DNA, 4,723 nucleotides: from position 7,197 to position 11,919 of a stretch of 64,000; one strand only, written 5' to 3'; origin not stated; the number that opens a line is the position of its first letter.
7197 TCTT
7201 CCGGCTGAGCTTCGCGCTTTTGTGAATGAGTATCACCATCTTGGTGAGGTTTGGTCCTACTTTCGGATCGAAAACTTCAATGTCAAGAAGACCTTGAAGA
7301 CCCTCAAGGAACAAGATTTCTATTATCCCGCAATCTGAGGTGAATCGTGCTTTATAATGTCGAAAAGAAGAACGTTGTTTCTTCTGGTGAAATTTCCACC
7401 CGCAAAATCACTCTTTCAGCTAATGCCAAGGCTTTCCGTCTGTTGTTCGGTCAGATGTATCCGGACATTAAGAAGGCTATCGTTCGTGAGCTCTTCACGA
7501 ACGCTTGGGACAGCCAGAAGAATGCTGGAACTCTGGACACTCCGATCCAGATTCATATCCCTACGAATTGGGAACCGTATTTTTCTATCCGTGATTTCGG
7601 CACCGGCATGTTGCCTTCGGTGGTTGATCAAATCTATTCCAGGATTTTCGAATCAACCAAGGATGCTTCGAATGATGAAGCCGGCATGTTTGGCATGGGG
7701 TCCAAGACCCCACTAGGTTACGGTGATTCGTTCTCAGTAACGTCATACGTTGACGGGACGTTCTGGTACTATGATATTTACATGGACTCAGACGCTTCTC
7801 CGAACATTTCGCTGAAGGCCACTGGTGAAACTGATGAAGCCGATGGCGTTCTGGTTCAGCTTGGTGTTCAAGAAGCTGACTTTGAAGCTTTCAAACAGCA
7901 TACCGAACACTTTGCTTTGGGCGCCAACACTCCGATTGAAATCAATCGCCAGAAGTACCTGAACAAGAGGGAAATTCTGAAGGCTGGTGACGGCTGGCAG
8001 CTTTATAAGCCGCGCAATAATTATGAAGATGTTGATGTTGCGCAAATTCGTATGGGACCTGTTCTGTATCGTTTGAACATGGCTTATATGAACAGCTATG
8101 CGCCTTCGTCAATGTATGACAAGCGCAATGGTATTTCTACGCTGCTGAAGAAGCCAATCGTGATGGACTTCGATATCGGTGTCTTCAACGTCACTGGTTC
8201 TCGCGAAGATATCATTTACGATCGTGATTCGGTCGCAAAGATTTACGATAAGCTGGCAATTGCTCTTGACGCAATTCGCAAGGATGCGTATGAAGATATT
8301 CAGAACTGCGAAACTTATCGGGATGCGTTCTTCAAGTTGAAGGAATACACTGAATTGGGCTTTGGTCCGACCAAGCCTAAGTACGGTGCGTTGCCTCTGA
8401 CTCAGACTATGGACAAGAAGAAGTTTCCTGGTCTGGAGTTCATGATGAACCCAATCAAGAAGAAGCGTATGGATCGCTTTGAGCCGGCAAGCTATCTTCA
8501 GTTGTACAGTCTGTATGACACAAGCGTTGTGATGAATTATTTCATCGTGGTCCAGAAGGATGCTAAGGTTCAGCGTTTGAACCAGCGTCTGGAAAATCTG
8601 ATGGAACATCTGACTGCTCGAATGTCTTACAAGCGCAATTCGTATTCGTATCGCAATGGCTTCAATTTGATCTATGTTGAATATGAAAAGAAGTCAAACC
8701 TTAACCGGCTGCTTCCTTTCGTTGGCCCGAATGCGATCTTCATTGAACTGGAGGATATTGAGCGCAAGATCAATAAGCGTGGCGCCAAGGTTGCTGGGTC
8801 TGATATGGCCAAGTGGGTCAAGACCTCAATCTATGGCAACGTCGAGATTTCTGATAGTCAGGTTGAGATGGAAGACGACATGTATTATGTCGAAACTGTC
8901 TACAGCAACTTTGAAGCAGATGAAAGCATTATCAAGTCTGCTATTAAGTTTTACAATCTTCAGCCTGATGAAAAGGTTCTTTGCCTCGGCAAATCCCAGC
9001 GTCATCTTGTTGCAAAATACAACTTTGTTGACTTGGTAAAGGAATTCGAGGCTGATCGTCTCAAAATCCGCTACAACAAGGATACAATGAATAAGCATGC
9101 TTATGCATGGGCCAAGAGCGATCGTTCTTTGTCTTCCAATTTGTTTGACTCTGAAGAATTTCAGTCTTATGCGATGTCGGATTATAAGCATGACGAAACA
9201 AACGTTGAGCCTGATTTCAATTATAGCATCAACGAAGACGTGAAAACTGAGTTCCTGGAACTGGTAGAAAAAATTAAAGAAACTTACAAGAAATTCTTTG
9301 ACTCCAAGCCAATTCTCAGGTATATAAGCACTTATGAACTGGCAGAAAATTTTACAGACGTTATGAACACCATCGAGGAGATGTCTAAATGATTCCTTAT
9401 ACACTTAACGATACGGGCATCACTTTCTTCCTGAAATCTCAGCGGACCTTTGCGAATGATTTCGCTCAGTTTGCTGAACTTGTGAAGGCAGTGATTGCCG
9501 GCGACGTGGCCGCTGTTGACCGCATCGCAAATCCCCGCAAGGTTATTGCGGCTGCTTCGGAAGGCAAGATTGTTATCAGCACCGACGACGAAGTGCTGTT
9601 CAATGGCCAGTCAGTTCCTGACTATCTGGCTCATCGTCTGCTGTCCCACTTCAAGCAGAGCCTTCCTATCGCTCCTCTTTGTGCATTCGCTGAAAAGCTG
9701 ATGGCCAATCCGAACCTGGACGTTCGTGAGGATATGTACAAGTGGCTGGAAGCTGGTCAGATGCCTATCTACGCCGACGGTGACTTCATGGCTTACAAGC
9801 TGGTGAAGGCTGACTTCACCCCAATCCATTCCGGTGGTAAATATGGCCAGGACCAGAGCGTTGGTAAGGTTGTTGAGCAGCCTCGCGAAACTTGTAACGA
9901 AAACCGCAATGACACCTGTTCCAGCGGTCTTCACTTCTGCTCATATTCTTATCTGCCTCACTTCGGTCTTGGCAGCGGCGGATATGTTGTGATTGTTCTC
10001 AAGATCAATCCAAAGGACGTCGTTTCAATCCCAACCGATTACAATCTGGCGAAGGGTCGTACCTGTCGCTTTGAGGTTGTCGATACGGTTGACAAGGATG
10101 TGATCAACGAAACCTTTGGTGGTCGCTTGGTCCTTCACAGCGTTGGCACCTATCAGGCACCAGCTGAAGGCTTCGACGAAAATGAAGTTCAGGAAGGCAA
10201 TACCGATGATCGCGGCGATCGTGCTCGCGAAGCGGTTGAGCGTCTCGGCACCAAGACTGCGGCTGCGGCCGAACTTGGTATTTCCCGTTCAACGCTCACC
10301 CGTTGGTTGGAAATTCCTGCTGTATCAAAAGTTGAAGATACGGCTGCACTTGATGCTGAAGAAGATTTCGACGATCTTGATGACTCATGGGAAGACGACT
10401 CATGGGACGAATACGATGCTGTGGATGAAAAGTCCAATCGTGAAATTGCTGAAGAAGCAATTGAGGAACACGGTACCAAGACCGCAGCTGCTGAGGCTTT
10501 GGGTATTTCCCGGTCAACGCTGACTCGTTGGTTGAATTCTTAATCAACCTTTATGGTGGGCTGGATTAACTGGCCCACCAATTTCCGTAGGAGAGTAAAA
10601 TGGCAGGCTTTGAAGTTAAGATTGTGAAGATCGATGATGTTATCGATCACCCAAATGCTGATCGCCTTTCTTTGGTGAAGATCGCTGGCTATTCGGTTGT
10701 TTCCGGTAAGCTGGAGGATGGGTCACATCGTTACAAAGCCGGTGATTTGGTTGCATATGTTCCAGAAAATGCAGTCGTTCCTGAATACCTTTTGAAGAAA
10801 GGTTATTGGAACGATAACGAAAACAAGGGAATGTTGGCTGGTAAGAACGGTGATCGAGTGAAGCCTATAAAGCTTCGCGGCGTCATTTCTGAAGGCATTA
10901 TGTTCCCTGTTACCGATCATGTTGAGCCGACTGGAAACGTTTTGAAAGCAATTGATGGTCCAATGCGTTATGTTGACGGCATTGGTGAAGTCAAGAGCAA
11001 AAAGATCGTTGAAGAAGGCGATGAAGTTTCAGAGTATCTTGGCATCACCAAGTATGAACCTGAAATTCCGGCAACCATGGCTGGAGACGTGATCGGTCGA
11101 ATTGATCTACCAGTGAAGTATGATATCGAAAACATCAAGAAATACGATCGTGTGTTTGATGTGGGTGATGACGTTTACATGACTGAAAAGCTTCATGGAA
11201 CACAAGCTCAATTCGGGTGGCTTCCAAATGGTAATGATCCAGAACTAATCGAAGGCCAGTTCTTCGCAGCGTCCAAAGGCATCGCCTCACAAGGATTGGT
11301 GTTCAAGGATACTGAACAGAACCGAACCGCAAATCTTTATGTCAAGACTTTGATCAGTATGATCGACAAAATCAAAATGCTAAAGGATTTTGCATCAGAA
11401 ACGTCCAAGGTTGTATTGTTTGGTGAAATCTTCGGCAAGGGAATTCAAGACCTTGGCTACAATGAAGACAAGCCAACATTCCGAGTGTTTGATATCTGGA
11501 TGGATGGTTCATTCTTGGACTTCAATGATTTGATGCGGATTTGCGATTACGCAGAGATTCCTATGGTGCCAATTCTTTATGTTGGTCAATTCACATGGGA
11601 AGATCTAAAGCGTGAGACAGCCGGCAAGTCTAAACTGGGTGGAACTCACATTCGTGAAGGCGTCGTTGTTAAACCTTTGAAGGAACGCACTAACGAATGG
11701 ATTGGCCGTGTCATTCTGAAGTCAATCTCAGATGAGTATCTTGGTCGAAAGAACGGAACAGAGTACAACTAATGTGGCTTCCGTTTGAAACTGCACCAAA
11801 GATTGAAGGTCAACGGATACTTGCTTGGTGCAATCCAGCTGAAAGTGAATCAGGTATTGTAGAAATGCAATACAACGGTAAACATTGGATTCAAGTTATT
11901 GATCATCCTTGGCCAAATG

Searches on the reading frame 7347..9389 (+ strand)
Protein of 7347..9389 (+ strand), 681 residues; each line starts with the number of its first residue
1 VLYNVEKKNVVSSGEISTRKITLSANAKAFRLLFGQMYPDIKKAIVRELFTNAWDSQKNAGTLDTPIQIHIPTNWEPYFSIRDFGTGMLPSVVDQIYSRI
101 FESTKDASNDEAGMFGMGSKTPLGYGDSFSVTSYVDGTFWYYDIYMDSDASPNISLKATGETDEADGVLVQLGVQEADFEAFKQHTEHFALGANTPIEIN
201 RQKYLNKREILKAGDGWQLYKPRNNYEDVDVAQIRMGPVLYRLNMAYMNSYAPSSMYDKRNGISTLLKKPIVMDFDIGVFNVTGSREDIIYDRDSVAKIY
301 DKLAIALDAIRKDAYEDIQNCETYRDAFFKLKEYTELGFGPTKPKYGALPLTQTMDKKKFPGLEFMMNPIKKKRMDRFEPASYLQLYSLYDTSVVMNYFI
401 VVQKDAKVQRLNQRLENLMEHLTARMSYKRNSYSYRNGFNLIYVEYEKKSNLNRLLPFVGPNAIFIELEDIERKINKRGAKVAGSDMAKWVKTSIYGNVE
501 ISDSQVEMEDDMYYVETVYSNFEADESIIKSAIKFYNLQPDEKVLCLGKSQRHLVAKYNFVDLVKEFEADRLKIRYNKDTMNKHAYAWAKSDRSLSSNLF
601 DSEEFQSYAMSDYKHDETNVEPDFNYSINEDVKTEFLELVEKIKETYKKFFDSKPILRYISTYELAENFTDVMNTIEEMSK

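Call 69: search_protein_families(library=phrogs, proteins=[window:7347-9389:+], max_evalue=0.00001)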
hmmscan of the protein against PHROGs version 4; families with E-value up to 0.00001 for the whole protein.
window:7347-9389:+ (681 aa): 7 families
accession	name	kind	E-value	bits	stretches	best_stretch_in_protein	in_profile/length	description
phrog_612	-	lysis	9.7e-89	300.4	1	1-650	1-692/725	RIIA lysis inhibitor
phrog_30832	-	lysis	2.9e-39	136.3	1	11-306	11-308/735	RIIA lysis inhibitor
phrog_2979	-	lysis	3.7e-34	119.5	1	8-322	11-325/846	RIIA lysis inhibitor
phrog_3661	-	lysis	4.7e-30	105.8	1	96-322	175-403/917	RIIA lysis inhibitor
phrog_609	-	lysis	7.1e-30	104.7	1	17-309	20-301/1055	RIIB lysis inhibitor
phrog_24904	-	lysis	1.1e-22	81.5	1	12-189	13-188/695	RIIA lysis inhibitor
phrog_38678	-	lysis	1.7e-12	47.4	1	32-176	40-187/805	RIIA lysis inhibitor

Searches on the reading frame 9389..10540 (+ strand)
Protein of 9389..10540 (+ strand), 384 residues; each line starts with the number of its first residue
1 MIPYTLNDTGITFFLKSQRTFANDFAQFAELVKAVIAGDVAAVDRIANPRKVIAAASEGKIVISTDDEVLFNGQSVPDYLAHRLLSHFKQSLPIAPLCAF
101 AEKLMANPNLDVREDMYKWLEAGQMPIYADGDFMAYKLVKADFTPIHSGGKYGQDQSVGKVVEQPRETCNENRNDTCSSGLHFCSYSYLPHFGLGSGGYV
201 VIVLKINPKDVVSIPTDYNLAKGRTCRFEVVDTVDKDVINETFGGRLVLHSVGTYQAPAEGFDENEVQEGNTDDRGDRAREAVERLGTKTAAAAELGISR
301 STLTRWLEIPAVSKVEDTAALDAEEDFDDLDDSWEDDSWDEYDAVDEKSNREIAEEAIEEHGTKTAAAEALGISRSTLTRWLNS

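Call 69: search_protein_families(library=phrogs, proteins=[window:9389-10540:+], max_evalue=0.00001)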
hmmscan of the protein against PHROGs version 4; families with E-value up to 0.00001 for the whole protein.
window:9389-10540:+ (384 aa): 15 families
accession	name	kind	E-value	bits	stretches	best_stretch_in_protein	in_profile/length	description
phrog_609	-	lysis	1.4e-58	199.8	1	9-240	824-1050/1055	RIIB lysis inhibitor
phrog_11221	-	lysis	9.9e-47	161.3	1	26-359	35-353/543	RIIB lysis inhibitor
phrog_36818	-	lysis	1.3e-32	113.7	1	99-234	12-145/163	RIIB lysis inhibitor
phrog_3803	-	lysis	7.8e-32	112.1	1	20-234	298-512/530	RIIB lysis inhibitor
phrog_2886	-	lysis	1.3e-18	68.3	1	114-237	214-335/552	RIIB lysis inhibitor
phrog_409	-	transcription regulation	1.4e-11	46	0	355-383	18-46/127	transcriptional regulator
phrog_3557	-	transcription regulation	6.7e-07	30.6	0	265-317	4-56/142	transcriptional regulator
phrog_1729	-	unknown function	1e-06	29.9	0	275-307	81-113/142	-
phrog_4494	-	unknown function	1.1e-06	30.1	0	282-310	14-42/109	-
phrog_10100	-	DNA, RNA and nucleotide metabolism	1.2e-06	29.3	0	351-381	29-60/66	HTH DNA binding protein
phrog_664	-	DNA, RNA and nucleotide metabolism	2.5e-06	28.5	0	288-340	102-154/210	DNA binding protein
phrog_24579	-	head and packaging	3.5e-06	28.1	0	283-311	28-56/126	terminase small subunit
phrog_268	-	unknown function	4e-06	27.6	0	353-382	48-77/119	-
phrog_35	-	transcription regulation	4.8e-06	27.8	0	348-383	72-108/181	transcriptional repressor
phrog_2474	-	transcription regulation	8.8e-06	26.6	0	354-383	41-70/118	MerR-like transcriptional regulator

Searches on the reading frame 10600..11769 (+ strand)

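Call 69: search_protein_families(library=phrogs, proteins=[window:10600-11769:+], max_evalue=0.00001)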
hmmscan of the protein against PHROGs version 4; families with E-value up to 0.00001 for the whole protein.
window:10600-11769:+ (390 aa): 2 families
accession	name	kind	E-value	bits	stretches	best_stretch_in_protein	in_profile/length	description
phrog_968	-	DNA, RNA and nucleotide metabolism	3.1e-50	172.3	1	5-384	10-392/398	RNA ligase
phrog_548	-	DNA, RNA and nucleotide metabolism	1.3e-22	81.4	1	185-386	26-239/341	RNA ligase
